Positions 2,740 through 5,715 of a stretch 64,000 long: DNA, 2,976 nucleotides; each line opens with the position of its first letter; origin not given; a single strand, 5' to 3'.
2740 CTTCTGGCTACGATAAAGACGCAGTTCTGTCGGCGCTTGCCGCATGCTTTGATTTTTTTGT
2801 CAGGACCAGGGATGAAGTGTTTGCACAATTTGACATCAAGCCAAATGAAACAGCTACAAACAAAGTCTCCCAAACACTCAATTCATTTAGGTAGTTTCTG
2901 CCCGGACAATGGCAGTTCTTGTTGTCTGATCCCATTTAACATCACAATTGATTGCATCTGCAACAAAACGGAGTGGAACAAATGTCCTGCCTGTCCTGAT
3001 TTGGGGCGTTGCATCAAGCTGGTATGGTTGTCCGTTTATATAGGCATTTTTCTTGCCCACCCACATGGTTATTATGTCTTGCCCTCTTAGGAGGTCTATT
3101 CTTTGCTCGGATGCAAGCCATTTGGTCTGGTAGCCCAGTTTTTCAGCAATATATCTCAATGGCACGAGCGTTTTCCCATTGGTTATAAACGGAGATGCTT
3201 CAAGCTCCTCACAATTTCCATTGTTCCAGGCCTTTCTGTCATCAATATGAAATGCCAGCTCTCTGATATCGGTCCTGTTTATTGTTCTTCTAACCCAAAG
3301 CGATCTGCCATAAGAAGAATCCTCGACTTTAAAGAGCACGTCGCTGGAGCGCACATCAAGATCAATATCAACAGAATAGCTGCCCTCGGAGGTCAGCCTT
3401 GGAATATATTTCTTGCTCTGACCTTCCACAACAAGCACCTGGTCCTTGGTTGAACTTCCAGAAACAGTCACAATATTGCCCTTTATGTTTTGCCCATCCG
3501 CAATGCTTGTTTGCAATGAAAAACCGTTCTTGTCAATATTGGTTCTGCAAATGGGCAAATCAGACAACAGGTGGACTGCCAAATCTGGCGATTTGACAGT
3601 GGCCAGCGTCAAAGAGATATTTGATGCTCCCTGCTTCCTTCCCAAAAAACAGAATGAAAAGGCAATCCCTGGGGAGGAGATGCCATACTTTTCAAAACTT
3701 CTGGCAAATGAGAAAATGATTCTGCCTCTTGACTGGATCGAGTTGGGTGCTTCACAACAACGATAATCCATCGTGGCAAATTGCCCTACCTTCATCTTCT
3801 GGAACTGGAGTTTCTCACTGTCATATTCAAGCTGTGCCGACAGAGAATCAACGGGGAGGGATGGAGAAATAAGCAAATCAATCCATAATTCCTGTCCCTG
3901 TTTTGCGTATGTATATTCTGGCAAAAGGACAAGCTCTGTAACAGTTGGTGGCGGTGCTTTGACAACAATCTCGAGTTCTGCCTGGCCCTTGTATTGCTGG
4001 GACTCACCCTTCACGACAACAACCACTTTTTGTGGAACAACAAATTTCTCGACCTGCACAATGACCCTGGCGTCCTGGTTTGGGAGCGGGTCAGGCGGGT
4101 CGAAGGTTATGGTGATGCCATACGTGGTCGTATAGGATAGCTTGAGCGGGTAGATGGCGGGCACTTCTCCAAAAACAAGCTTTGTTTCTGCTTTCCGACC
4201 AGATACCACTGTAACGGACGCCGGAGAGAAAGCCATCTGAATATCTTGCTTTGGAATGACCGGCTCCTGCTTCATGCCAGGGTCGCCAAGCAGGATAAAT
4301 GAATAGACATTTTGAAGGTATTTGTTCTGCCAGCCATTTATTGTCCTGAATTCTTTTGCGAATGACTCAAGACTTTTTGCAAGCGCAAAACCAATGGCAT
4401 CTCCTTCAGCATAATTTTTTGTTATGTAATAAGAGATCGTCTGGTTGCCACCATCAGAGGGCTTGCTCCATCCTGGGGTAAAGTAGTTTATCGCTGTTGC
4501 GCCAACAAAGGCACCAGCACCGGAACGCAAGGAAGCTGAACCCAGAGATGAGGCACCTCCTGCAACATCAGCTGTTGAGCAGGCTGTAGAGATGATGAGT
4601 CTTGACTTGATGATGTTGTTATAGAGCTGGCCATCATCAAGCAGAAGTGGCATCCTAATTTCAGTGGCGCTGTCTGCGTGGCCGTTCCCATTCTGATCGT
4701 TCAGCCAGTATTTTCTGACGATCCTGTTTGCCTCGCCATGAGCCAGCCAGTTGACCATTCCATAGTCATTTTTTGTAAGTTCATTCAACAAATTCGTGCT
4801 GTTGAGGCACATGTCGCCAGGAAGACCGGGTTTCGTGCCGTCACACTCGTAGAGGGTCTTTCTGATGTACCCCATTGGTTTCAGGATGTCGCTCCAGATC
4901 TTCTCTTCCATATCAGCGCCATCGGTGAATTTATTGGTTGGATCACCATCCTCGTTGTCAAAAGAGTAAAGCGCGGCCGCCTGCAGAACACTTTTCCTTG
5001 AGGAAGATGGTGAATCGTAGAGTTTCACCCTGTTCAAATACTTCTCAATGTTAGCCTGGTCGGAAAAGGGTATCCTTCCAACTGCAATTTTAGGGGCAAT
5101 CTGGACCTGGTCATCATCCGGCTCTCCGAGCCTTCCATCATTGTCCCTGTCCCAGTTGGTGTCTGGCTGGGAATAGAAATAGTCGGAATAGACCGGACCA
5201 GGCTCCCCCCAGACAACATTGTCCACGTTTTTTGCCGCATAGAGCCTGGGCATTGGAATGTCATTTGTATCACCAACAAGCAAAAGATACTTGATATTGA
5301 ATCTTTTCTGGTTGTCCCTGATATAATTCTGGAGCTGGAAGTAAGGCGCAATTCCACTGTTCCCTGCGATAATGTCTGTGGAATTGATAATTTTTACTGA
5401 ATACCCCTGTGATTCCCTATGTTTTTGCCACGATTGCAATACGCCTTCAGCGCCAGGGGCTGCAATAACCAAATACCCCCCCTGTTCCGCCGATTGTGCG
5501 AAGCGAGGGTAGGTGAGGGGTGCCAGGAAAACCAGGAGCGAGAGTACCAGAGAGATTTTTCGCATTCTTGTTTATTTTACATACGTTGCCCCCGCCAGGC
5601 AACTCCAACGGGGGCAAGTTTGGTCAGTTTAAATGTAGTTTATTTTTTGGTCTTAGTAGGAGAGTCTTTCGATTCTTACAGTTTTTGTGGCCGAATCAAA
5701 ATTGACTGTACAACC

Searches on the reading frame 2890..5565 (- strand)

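Call 43: search_protein_families(library=pfam, proteins=[window:2890-5565:-], max_evalue=0.001)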
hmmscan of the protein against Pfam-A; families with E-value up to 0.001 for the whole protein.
window:2890-5565:- (892 aa): 2 families
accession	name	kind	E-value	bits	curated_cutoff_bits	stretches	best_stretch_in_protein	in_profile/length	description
PF01364.23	Peptidase_C25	-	1.4e-36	127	23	1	31-432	1-373/374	Peptidase family C25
PF07833.16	Cu_amine_oxidN1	-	2.1e-33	114.9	24.2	1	782-886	3-107/108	Copper amine oxidase N-terminal domain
